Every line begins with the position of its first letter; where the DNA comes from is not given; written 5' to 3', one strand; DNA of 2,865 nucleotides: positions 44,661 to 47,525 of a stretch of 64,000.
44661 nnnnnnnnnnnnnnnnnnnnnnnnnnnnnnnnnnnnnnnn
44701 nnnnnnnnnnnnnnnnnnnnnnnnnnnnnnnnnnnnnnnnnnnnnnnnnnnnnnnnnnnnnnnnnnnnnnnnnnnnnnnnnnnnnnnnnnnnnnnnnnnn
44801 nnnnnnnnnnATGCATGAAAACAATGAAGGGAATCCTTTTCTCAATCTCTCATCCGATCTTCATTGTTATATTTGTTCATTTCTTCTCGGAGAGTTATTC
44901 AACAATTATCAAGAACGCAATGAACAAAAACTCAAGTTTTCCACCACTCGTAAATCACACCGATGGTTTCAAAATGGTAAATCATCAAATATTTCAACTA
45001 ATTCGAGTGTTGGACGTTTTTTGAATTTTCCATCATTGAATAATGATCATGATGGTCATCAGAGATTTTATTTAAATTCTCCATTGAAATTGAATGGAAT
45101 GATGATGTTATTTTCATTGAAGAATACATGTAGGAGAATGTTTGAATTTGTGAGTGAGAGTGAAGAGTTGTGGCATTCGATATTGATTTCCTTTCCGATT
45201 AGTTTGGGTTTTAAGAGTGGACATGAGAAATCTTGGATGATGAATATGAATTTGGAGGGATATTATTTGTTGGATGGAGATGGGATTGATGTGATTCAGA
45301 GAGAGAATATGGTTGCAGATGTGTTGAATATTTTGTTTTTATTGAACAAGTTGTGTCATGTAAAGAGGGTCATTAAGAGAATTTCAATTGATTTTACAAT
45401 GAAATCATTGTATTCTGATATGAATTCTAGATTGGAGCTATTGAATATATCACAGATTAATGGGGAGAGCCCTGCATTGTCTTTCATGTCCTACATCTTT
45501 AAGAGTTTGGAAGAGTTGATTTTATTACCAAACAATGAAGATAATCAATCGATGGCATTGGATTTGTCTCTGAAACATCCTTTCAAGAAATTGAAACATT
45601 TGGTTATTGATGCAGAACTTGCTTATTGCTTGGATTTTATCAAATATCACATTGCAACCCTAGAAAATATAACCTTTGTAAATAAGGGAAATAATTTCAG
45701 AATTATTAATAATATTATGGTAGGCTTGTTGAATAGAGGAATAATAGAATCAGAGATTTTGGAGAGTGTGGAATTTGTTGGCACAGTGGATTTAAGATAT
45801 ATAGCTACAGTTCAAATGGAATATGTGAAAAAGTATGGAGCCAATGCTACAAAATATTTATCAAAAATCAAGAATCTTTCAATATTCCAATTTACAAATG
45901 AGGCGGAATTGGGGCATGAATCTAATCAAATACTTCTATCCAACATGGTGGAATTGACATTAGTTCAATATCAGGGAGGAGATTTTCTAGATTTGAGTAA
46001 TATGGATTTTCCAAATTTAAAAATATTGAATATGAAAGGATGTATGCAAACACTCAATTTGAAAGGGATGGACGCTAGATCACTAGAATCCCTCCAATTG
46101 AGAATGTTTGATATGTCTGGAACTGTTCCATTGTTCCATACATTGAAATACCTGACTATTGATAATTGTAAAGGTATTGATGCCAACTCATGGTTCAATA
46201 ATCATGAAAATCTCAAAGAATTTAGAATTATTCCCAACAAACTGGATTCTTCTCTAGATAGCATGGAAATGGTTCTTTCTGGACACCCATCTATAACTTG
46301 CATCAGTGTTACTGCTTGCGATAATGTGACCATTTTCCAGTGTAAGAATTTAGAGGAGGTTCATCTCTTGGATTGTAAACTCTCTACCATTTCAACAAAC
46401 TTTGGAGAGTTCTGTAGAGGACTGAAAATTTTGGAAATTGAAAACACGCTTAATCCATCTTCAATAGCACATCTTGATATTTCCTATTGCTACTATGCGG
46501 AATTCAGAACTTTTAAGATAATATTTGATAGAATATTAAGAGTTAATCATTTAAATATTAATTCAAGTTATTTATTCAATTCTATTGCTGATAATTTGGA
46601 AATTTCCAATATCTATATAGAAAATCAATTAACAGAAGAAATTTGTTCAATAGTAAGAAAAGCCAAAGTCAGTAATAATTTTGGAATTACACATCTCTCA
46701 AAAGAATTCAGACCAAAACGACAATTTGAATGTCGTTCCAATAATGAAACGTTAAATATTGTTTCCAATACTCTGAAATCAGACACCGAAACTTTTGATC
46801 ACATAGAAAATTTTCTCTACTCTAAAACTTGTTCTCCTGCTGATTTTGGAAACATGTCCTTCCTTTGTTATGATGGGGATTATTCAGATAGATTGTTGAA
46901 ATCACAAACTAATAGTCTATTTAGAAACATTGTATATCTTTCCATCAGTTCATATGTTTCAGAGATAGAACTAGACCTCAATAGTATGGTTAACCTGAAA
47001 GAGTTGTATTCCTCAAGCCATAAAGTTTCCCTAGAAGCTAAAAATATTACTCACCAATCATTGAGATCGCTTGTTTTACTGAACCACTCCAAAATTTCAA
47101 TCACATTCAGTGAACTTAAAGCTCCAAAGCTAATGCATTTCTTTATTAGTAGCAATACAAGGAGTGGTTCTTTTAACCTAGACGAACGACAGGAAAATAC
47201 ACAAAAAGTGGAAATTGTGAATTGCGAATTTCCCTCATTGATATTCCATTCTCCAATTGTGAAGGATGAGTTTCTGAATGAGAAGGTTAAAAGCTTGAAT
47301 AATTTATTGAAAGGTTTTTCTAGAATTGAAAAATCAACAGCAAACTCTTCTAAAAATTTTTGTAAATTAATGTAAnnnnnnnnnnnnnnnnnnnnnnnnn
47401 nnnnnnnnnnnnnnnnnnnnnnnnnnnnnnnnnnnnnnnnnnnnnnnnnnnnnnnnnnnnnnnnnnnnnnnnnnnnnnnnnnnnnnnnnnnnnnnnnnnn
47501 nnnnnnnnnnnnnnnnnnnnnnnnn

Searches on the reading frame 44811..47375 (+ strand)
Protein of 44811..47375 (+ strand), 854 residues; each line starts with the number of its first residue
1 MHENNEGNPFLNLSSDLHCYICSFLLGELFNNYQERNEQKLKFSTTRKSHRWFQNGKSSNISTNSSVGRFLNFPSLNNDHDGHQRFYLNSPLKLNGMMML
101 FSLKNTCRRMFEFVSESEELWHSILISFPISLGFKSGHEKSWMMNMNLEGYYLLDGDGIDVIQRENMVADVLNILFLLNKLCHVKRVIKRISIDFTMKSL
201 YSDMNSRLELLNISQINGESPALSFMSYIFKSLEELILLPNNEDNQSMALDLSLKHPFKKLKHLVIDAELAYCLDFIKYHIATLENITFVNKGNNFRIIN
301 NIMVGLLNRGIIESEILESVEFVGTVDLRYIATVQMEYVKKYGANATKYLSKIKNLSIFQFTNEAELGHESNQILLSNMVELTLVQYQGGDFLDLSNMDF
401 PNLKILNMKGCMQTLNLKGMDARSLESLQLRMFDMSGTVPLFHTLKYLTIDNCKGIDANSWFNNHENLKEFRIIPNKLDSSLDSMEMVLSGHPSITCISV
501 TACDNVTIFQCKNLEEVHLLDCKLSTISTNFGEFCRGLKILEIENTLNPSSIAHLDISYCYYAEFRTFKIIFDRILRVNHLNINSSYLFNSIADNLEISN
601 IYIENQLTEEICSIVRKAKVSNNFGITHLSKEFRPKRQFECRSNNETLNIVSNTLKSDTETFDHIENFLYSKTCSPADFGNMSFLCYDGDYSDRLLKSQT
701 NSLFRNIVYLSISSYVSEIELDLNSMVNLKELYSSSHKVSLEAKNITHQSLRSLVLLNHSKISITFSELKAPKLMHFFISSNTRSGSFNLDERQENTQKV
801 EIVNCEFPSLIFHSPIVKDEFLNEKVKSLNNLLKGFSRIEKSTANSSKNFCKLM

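Call 15: find_encoding_contigs(protein=window:44811-47375:+, flank=1000, max_places=2)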
Protein window:44811-47375:+ (854 aa): no gene with exactly this product is on record in the collection.

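Call 17: search_protein_families(library=pfam, max_evalue=0.00001, proteins=[window:44811-47372:+])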
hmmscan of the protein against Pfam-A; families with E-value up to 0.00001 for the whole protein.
window:44811-47372:+ (854 aa): 0 families
